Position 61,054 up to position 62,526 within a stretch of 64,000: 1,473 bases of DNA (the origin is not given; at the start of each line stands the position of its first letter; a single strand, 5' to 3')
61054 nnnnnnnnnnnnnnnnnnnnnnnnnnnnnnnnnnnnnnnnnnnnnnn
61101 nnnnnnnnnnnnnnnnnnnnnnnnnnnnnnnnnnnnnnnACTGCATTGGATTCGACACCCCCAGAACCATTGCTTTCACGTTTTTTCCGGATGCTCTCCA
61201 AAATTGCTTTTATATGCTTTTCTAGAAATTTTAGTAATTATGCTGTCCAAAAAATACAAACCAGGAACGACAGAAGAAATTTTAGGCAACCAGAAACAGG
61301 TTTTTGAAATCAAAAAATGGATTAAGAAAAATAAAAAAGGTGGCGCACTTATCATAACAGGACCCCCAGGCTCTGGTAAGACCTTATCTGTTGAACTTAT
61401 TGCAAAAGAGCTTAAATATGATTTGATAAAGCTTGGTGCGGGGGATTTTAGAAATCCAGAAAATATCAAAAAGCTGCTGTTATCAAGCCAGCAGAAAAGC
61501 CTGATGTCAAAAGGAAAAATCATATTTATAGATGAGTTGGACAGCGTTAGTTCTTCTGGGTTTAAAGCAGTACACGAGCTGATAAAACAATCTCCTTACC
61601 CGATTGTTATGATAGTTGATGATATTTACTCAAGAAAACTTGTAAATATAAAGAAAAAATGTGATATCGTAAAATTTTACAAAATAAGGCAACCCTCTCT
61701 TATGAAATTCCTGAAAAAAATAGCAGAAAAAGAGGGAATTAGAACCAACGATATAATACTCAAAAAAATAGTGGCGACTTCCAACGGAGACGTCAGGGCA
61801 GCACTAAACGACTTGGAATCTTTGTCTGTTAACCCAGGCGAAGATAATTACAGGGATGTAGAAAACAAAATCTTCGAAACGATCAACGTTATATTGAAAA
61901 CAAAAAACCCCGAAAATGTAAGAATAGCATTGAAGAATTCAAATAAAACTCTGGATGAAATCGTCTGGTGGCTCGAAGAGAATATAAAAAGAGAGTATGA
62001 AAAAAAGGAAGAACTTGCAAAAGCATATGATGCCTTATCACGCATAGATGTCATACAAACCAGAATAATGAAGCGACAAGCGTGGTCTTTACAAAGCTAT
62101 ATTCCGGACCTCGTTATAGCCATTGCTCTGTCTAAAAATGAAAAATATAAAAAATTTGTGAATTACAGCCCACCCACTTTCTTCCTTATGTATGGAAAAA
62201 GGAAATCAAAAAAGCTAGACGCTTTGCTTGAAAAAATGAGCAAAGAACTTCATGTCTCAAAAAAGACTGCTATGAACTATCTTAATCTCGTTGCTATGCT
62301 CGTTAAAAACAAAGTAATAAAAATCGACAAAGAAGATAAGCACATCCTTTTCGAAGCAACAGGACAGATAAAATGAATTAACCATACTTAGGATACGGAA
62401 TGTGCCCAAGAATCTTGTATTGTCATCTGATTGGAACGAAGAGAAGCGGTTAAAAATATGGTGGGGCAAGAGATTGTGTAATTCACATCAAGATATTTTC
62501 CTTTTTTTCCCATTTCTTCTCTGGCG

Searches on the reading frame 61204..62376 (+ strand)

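Call 75: search_protein_families(library=pfam, proteins=[window:61204-62376:+], max_evalue=0.001)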
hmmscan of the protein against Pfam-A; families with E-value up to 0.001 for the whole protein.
window:61204-62376:+ (390 aa): 14 families
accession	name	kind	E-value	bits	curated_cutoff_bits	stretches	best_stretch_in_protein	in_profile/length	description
PF00004.35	AAA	-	1.3e-13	52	21.2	1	50-119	2-73/131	ATPase family associated with various cellular activities (AAA)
PF03215.21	Rad17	-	1.2e-10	42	23.8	1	16-88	11-88/186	Rad17 P-loop domain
PF21960.2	RCF1-5-like_lid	-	3.2e-10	40.2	27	1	169-208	2-42/43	RCF1/5-like, AAA+ ATPase lid domain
PF13401.12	AAA_22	-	3.1e-08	34.4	27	1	45-112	4-65/130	AAA domain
PF07728.20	AAA_5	-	1.5e-06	28.7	22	1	49-133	2-96/139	AAA domain (dynein-related subfamily)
PF16193.11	AAA_assoc_2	-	4.6e-06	27.2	34.3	1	177-221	3-48/81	AAA C-terminal domain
PF13173.12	AAA_14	-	5.4e-06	26.9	27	1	48-131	4-90/129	AAA domain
PF25361.1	AAA_lid_RFC1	-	9e-06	25.5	34.9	1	168-210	6-48/59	RFC1-like, AAA+ ATPase lid domain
PF20720.3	nSTAND3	-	1.4e-05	25.2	27.2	1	36-110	7-72/155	Novel STAND NTPase 3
PF24883.2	NPHP3_N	-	1.5e-05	25.7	24.8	1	35-71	11-47/164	Nephrocystin 3, N-terminal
PF05496.18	RuvB_N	-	4.8e-05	23.6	27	1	39-117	26-98/159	Holliday junction DNA helicase RuvB P-loop domain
PF13604.12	AAA_30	-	0.00025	21.3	27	0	47-69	19-41/191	AAA domain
PF00270.35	DEAD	-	0.00036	20.7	26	0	84-129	101-143/167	DEAD/DEAH box helicase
PF13191.12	AAA_16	-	0.00088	20.2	32.6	0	46-73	24-51/167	AAA ATPase domain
